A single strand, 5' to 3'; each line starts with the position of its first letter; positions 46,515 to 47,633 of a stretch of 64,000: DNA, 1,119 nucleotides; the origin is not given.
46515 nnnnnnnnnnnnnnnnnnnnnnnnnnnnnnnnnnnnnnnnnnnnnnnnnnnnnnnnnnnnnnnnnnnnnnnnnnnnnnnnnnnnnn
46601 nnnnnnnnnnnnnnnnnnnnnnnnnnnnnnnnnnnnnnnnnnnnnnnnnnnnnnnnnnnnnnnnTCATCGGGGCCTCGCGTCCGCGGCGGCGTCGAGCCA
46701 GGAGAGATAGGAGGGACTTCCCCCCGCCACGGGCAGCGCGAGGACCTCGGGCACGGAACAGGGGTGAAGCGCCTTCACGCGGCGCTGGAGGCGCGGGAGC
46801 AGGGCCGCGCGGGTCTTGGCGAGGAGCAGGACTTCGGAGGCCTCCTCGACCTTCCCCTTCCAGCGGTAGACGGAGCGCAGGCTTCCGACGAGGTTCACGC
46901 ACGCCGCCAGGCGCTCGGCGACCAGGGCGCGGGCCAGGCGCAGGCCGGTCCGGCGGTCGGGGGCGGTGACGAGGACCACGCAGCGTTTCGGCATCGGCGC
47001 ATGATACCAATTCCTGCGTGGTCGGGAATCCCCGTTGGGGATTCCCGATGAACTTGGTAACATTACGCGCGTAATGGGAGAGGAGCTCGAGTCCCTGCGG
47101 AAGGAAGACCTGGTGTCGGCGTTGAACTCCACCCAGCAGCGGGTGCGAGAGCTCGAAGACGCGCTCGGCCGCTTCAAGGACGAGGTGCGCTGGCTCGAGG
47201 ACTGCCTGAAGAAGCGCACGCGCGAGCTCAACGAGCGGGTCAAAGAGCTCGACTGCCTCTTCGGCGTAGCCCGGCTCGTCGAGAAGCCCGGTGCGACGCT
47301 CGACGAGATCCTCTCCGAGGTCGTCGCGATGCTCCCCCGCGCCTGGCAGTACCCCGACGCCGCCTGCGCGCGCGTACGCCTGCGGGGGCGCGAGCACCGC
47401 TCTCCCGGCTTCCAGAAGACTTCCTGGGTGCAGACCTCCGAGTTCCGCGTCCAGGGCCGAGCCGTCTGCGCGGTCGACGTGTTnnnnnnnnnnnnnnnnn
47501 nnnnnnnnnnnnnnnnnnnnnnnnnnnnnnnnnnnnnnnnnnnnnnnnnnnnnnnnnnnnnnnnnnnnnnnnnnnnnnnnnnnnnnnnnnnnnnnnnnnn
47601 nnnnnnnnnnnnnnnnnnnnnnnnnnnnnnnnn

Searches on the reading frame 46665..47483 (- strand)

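Call 68: search_protein_families(library=pfam, proteins=[window:46665-47483:-], max_evalue=0.001)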
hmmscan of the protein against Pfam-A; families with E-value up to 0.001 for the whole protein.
window:46665-47483:- (272 aa): 1 family
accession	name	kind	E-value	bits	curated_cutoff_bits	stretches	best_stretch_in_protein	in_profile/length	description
PF03091.20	CutA1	-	7.5e-34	115.9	22.4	1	168-264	1-97/99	CutA1 divalent ion tolerance protein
